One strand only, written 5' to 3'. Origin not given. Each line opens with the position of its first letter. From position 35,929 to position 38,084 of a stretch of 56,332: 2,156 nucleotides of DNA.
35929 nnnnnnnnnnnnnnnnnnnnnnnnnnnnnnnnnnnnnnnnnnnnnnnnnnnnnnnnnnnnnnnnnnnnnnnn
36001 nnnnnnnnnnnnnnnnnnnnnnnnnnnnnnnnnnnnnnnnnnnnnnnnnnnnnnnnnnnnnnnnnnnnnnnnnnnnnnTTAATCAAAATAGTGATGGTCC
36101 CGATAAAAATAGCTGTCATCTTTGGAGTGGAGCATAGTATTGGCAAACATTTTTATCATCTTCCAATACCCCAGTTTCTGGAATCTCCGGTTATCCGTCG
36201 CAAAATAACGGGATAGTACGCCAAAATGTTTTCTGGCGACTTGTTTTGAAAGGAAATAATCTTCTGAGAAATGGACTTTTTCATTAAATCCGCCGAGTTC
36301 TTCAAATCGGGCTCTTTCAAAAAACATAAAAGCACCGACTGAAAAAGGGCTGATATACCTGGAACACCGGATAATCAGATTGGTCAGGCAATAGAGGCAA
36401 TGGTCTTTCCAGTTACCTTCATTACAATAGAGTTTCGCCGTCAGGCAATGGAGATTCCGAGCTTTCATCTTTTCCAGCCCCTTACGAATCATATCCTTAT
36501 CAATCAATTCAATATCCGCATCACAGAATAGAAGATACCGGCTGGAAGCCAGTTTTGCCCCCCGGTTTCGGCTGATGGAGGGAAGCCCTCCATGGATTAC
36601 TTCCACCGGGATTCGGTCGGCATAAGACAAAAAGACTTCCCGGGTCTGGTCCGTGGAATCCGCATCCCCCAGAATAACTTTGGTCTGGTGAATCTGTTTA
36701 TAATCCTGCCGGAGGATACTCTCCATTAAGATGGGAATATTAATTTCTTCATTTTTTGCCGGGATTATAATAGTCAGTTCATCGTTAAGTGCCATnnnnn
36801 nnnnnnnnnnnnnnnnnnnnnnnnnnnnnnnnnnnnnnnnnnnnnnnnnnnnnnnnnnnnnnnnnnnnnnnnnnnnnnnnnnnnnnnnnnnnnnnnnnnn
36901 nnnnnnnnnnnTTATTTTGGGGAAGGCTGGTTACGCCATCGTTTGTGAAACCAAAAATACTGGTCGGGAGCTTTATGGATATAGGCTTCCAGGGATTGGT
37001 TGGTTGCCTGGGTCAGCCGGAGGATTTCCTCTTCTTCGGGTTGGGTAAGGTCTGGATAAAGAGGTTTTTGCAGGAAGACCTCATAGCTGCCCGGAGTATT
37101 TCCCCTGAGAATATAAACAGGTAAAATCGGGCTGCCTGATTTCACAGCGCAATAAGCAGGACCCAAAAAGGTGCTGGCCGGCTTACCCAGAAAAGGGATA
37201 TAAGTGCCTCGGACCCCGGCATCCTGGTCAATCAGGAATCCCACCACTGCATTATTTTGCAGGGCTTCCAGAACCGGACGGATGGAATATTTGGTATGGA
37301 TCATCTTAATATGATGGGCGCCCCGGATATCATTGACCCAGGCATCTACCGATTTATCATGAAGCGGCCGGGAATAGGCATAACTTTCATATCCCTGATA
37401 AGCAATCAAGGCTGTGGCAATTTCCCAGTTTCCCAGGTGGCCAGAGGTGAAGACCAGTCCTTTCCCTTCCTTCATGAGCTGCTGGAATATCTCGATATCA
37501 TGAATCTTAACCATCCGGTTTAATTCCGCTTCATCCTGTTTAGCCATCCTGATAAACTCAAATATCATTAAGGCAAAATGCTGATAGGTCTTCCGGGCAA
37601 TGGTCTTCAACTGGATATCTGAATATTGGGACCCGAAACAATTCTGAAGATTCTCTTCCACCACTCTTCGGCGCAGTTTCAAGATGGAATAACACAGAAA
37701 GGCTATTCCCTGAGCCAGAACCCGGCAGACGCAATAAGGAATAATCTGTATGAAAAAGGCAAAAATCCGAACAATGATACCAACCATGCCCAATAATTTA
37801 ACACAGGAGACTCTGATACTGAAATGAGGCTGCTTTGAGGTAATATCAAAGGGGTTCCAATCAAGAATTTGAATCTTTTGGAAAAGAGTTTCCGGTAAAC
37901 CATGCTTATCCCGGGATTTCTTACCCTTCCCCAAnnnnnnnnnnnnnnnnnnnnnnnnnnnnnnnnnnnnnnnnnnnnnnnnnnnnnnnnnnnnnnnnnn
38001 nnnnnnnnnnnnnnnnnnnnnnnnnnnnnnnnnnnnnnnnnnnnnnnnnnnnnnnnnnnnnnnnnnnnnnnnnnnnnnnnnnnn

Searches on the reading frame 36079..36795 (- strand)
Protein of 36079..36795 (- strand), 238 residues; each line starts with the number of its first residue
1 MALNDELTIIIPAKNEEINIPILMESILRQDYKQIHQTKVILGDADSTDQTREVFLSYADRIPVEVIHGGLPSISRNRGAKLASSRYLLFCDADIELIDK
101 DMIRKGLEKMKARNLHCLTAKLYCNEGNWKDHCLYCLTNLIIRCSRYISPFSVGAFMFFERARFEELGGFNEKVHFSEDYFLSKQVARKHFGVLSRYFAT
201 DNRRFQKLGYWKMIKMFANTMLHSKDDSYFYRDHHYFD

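Call 6: search_protein_families(library=pfam, proteins=[window:36079-36795:-], max_evalue=0.001)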
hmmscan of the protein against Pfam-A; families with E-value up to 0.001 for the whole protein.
window:36079-36795:- (238 aa): 5 families
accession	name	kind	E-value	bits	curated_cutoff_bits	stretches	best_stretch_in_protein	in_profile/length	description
PF00535.33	Glycos_transf_2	-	7.8e-18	65.4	23.3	1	8-167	1-167/168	Glycosyl transferase family 2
PF10111.15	Glyco_tranf_2_2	-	6.2e-10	39.5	27.3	1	8-115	1-111/276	Glycosyltransferase like family 2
PF13641.12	Glyco_tranf_2_3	-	6.1e-09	36.7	27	1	7-195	3-203/230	Glycosyltransferase like family 2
PF13506.12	Glyco_transf_21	-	1.4e-08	34.9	21.7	1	81-193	27-144/174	Glycosyl transferase family 21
PF13632.12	Glyco_trans_2_3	-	9.9e-05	22.7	27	1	89-189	3-109/198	Glycosyl transferase family group 2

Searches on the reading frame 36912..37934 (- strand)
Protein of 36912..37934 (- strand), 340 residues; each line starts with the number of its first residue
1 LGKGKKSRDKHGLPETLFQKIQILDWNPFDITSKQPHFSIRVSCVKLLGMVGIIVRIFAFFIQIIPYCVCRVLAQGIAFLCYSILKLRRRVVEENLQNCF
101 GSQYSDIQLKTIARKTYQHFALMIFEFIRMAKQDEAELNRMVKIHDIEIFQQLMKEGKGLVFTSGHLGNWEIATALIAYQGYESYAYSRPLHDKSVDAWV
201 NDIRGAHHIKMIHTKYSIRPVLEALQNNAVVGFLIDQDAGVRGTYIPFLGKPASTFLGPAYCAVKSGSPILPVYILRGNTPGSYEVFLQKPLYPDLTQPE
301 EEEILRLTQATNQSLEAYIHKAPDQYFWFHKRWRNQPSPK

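Call 6: search_protein_families(library=pfam, proteins=[window:36912-37934:-], max_evalue=0.001)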
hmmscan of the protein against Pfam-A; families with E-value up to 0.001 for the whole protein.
window:36912-37934:- (340 aa): 1 family
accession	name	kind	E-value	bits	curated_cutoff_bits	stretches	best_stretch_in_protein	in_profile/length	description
PF03279.18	Lip_A_acyltrans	-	9.5e-54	183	22.3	1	43-334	9-294/295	Bacterial lipid A biosynthesis acyltransferase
